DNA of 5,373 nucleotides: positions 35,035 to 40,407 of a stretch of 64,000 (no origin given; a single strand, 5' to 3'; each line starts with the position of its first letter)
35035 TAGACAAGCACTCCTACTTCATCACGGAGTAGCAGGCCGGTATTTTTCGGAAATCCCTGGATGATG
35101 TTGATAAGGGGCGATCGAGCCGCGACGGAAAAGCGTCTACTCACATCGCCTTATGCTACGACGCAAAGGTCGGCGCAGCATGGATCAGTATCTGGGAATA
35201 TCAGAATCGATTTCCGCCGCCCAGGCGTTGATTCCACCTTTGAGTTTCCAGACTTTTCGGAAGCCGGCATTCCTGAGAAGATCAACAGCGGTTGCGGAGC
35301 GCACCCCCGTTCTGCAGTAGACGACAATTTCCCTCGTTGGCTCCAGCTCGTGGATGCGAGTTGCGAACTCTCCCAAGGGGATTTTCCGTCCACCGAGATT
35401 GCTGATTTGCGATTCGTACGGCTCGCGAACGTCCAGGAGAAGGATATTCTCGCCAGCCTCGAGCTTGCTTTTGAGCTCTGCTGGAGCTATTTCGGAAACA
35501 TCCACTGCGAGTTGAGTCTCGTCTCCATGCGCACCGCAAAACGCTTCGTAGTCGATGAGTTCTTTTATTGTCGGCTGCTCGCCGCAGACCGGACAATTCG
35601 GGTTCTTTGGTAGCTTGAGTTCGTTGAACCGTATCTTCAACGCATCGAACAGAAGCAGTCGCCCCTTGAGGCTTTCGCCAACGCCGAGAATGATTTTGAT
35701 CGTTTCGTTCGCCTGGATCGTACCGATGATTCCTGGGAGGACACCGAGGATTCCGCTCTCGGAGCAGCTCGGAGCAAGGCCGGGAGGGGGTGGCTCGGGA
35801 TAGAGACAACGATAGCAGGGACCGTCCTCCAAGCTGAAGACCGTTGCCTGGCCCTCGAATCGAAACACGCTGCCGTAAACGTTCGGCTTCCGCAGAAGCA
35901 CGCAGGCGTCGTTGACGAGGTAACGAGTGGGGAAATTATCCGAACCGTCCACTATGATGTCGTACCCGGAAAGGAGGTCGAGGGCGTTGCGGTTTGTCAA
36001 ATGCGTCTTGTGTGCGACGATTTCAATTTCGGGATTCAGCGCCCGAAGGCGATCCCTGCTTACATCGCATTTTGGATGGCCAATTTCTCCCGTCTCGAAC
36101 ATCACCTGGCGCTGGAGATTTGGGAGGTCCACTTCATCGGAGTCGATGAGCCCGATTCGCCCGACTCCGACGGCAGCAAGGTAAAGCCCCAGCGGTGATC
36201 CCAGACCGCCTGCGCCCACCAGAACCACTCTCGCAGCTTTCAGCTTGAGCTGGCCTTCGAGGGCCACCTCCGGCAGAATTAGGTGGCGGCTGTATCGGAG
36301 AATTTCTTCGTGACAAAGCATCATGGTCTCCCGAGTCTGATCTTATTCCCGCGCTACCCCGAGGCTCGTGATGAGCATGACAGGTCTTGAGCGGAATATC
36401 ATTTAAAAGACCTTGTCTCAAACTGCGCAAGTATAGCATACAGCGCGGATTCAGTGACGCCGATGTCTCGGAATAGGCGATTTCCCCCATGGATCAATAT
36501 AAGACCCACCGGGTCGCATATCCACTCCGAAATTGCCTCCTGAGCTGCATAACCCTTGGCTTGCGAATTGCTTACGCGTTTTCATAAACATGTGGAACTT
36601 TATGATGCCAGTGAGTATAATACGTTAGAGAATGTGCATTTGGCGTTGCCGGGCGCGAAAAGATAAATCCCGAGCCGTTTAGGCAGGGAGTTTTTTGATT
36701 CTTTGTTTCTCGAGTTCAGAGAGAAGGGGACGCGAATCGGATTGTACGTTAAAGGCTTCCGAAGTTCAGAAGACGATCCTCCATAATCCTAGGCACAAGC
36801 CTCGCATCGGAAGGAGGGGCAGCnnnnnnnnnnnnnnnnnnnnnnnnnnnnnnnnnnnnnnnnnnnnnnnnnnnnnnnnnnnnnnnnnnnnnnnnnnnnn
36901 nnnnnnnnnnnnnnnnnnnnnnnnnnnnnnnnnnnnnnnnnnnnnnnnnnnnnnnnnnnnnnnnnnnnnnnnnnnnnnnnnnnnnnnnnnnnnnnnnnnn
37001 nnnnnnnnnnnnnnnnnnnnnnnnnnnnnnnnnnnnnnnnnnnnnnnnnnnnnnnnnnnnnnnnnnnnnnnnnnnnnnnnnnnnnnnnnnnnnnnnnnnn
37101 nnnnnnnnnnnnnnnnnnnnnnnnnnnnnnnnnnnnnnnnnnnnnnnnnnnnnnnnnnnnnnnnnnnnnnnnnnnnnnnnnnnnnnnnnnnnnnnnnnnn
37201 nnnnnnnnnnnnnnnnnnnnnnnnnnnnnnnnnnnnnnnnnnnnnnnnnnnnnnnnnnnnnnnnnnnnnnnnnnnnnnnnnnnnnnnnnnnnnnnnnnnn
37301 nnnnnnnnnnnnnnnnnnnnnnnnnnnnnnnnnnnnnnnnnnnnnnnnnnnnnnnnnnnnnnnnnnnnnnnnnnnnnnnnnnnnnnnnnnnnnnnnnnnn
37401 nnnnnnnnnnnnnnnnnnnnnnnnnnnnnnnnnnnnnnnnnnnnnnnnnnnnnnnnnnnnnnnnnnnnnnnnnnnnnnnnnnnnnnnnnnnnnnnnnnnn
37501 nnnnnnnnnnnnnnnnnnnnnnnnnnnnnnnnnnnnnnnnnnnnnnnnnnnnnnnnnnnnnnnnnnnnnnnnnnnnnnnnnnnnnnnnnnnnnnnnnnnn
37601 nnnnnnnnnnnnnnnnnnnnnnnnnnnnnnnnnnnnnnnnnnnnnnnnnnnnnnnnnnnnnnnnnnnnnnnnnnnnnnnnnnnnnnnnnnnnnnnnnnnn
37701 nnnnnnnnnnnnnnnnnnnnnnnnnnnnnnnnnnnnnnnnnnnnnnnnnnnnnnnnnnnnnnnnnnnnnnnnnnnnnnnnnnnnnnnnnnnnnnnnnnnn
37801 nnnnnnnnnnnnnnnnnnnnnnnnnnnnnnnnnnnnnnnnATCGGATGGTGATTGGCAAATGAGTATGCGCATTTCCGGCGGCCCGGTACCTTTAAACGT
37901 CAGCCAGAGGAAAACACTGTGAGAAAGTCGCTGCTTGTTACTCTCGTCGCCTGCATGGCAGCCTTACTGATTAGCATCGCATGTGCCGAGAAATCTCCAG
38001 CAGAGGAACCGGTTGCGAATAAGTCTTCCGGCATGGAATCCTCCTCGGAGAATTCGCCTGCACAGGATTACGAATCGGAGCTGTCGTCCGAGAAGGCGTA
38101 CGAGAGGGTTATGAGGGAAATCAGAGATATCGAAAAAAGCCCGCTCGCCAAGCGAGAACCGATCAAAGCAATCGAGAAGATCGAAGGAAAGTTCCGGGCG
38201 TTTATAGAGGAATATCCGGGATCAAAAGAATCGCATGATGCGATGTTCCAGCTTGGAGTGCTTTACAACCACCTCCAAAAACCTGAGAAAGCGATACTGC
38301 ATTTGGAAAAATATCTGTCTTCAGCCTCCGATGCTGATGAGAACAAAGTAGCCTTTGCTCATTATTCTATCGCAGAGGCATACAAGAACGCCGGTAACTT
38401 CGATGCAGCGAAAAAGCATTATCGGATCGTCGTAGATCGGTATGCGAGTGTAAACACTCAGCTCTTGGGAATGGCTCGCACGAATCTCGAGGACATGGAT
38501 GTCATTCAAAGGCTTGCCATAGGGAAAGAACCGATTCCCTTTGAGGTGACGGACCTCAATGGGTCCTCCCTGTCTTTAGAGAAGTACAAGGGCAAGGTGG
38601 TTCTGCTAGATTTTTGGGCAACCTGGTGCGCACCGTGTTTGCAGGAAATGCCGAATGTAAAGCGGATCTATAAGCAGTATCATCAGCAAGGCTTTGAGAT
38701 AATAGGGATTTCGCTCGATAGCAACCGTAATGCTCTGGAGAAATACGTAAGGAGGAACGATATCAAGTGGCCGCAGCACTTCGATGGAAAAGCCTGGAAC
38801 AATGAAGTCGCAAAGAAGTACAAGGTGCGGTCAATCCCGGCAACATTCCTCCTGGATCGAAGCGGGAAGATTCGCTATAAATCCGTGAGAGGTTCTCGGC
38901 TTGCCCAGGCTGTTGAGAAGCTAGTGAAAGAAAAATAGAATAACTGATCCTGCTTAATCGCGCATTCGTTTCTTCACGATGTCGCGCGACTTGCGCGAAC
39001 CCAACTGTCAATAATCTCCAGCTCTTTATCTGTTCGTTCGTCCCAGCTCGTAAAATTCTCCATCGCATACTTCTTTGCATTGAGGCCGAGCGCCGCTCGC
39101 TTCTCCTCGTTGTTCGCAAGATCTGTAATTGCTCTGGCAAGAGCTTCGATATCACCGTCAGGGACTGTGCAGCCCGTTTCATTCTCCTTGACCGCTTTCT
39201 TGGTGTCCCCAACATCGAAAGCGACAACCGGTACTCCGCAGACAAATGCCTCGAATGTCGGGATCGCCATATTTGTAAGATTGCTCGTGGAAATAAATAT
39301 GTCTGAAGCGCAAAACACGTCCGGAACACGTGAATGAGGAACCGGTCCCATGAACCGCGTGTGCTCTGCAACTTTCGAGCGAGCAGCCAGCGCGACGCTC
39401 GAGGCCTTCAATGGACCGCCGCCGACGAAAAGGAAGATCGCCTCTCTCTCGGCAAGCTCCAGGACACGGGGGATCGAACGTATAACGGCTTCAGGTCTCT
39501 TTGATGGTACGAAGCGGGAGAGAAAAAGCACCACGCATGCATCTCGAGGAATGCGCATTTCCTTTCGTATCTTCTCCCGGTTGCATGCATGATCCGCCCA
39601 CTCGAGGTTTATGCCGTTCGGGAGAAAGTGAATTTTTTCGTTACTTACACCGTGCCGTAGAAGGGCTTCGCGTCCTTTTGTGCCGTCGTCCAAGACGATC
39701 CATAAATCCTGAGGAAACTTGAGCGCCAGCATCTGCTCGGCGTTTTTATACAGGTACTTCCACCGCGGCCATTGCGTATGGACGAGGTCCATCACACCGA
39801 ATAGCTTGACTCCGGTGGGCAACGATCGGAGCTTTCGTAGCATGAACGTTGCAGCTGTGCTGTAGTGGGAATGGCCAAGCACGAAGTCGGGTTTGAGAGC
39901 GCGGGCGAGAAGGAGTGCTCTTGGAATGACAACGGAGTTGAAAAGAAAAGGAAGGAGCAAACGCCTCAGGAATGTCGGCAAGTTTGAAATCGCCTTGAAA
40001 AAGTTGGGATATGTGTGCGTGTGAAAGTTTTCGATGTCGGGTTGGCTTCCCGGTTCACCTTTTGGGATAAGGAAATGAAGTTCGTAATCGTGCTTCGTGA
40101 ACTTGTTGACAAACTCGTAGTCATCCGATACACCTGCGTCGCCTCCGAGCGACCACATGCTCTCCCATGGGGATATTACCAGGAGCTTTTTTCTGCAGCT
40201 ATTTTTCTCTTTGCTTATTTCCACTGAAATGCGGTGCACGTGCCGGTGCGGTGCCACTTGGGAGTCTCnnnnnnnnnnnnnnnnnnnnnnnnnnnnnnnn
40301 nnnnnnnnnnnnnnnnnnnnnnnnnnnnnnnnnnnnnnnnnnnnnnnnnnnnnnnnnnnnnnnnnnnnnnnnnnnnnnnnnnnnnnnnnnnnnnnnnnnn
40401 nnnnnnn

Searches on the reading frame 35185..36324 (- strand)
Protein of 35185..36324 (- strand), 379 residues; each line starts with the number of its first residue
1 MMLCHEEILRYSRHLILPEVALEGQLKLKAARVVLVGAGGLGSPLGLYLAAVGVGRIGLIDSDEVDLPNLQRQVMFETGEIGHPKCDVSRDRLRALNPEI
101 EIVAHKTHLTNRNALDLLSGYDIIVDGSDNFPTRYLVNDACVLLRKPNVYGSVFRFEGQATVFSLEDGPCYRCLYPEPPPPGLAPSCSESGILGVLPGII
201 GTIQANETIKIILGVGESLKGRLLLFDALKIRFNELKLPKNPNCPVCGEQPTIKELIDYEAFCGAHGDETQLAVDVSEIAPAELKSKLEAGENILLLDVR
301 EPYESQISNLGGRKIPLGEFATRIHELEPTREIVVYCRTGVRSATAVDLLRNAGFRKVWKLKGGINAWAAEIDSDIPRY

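Call 25: search_protein_families(library=ncbifam, proteins=[window:35185-36324:-], max_evalue=0.00001)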
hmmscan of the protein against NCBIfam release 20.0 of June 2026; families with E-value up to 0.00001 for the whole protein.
window:35185-36324:- (379 aa): 28 families (the best 25 are shown)
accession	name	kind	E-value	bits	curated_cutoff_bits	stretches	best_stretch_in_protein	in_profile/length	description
NF005646.0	PRK07411.1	equivalog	9e-147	489.2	633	1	3-379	11-390/390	molybdopterin-synthase adenylyltransferase MoeB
NF006444.0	PRK08762.1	equivalog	9e-139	462.4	449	2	5-265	122-385/387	molybdopterin-synthase adenylyltransferase MoeB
NF005902.0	PRK07878.1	equivalog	4.8e-138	460.3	647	1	3-379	15-392/392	adenylyltransferase/sulfurtransferase MoeZ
NF047750.1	SAMPActivE1UbaA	equivalog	8e-95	317.2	450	1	6-264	8-266/270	SAMP-activating enzyme E1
NF004281.0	PRK05690.1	subfamily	3.7e-88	295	266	1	2-248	4-249/250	molybdopterin-synthase adenylyltransferase MoeB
NF004111.0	PRK05600.1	equivalog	1.2e-73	248.4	437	1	1-367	12-370/371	ThiF family adenylyltransferase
TIGR02356.1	adenyl_thiF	equivalog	1.5e-71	240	275.25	1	10-212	1-203/203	thiazole biosynthesis adenylyltransferase ThiF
TIGR02355.1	moeB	equivalog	3.1e-68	229.7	376.55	1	7-247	1-240/240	molybdopterin-synthase adenylyltransferase MoeB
NF006204.0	PRK08328.1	equivalog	1.5e-44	152.3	339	1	2-234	1-227/231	hypothetical protein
NF009123.0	PRK12475.1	subfamily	2.4e-41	142.1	510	1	10-256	4-252/338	MoeB/ThiF family adenylyltransferase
NF006395.0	PRK08644.1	equivalog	2.2e-25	89.5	159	1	25-141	25-140/215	sulfur carrier protein ThiS adenylyltransferase ThiF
NF006077.0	PRK08223.1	equivalog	1.9e-21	76.3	266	1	20-135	18-135/296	hypothetical protein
TIGR02354.1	thiF_fam2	equivalog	6.4e-19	68.6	152.2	1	27-140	18-130/200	thiamine biosynthesis protein ThiF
NF011696.0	PRK15116.1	equivalog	1.8e-14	54.1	304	1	29-131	29-132/268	tRNA cyclic N6-threonylcarbamoyladenosine(37) synthase TcdA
NF058523.1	6A-MBL_cap2_3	equivalog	6.7e-14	51.3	320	1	29-167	297-435/665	anti-phage 6A-MBL system cap2_3 protein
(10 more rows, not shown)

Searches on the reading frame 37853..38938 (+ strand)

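Call 25: search_protein_families(library=ncbifam, proteins=[window:37853-38938:+], max_evalue=0.00001)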
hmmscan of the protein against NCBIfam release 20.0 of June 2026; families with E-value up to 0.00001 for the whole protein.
window:37853-38938:+ (361 aa): 14 families
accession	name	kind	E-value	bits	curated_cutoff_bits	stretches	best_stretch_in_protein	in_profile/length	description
NF002854.0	PRK03147.1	subfamily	1.9e-34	119.1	170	1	219-358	34-169/176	thiol-disulfide oxidoreductase ResA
NF041202.1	StoA_CxxC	exception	2e-18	66.8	210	1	229-345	35-149/163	endospore biogenesis thiol-disulfide oxidoreductase StoA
NF047696.1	ThlDiSintTplARhiz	equivalog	8.5e-18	64.9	230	1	232-338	82-191/219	thiol:disulfide interchange protein TlpA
TIGR00385.1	dsbE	subfamily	2.4e-15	56.6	123.15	1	209-345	20-155/173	DsbE family thiol:disulfide interchange protein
NF041054.1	WAxxUGC_long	equivalog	4.5e-15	55.8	300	1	231-340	88-194/354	ResA-like WAxxUGC motif-containing protein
TIGR01068.1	thioredoxin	equivalog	7.5e-12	45.3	96.8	1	247-298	14-64/101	thioredoxin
TIGR02795.1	tol_pal_ybgF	equivalog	2e-11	44.5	90.1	1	112-202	23-111/119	tol-pal system protein YbgF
NF011941.0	PRK15412.1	equivalog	4.6e-08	32.8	359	1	245-345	66-160/185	thiol:disulfide interchange protein DsbE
NF006898.0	PRK09381.1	equivalog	7.5e-07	29.5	138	0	248-301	22-74/109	thioredoxin TrxA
NF047697.1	ThioredTrxAClost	equivalog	1.2e-06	28.6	140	1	247-279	17-49/105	thioredoxin TrxA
TIGR01126.1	pdi_dom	equivalog_domain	1.5e-06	28.4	107.2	0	246-294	13-63/105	protein disulfide-isomerase domain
NF008229.0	PRK10996.1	equivalog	1.7e-06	27.8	125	0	239-275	42-80/141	thioredoxin TrxC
NF007900.0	PRK10606.1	equivalog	3.5e-06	26.7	270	1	231-287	9-64/183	glutathione peroxidase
NF010625.0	PRK14018.1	equivalog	5e-06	25.3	522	1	236-358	47-169/521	bifunctional peptide-methionine (S)-S-oxide reductase MsrA/peptide-methionine (R)-S-oxide reductase MsrB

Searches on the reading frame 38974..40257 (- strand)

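Call 25: search_protein_families(library=ncbifam, proteins=[window:38974-40257:-], max_evalue=0.00001)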
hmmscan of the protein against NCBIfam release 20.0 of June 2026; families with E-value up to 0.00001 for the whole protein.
window:38974-40257:- (427 aa): 22 families
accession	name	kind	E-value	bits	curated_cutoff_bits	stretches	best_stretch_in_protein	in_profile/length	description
TIGR03449.1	mycothiol_MshA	equivalog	1.1e-25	90.5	462.5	1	199-414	180-398/406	D-inositol-3-phosphate glycosyltransferase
TIGR03999.1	thiol_BshA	equivalog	1.5e-25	90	273.7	1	206-404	166-359/375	N-acetyl-alpha-D-glucosaminyl L-malate synthase BshA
TIGR04063.1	stp3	hypoth_equivalog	1.6e-23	83.3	442.05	1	196-408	169-384/397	TIGR04063 family PEP-CTERM/XrtA system glycosyltransferase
TIGR03088.1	stp2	hypoth_equivalog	4.6e-23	81.9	409.05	1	203-408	156-362/374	TIGR03088 family PEP-CTERM/XrtA system glycosyltransferase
NF038295.1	EPS_HpsP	equivalog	9.7e-20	70.9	550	1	201-414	171-382/388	hormogonium polysaccharide biosynthesis glycosyltransferase HpsP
NF041876.1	EPS_EpsE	equivalog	5e-17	62.2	400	1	289-404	267-382/389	exopolysaccharide biosynthesis GT4 family glycosyltransferase EpsE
NF047684.1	TeichurnBiosyTuaC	equivalog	1.1e-16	60.8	550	1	205-395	183-366/391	teichuronic acid biosynthesis protein TuaC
TIGR02149.1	glgA_Coryne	subfamily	2.8e-16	59.7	302.4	1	124-416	85-387/391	glycogen synthase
NF038229.1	Glyco4_Geo_Pelo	equivalog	8.1e-16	58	400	1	197-407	123-325/338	GPMC system family 4 glycosyltransferase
NF007640.0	PRK10307.1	subfamily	1.2e-15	57.4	276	1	198-402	185-391/411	WcaI family glycosyltransferase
NF038298.1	EPS_HpsO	equivalog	8.9e-14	51.1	575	1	199-404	160-373/388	hormogonium polysaccharide biosynthesis glycosyltransferase HpsO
NF053787.1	GlcN_PG_synth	equivalog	3.5e-12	45.8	480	1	188-411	147-351/361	N-acetylglucosaminyl phosphatidylglycerol synthase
NF011726.0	PRK15179.1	equivalog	4.1e-12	45.2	733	1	203-402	478-678/694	Vi polysaccharide biosynthesis protein TviE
NF012028.0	PRK15484.1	subfamily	4.8e-11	42.4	618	1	203-420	157-379/380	lipopolysaccharide N-acetylglucosaminyltransferase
NF038011.1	PelF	equivalog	3.1e-08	33.1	100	1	196-386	269-460/489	GT4 family glycosyltransferase PelF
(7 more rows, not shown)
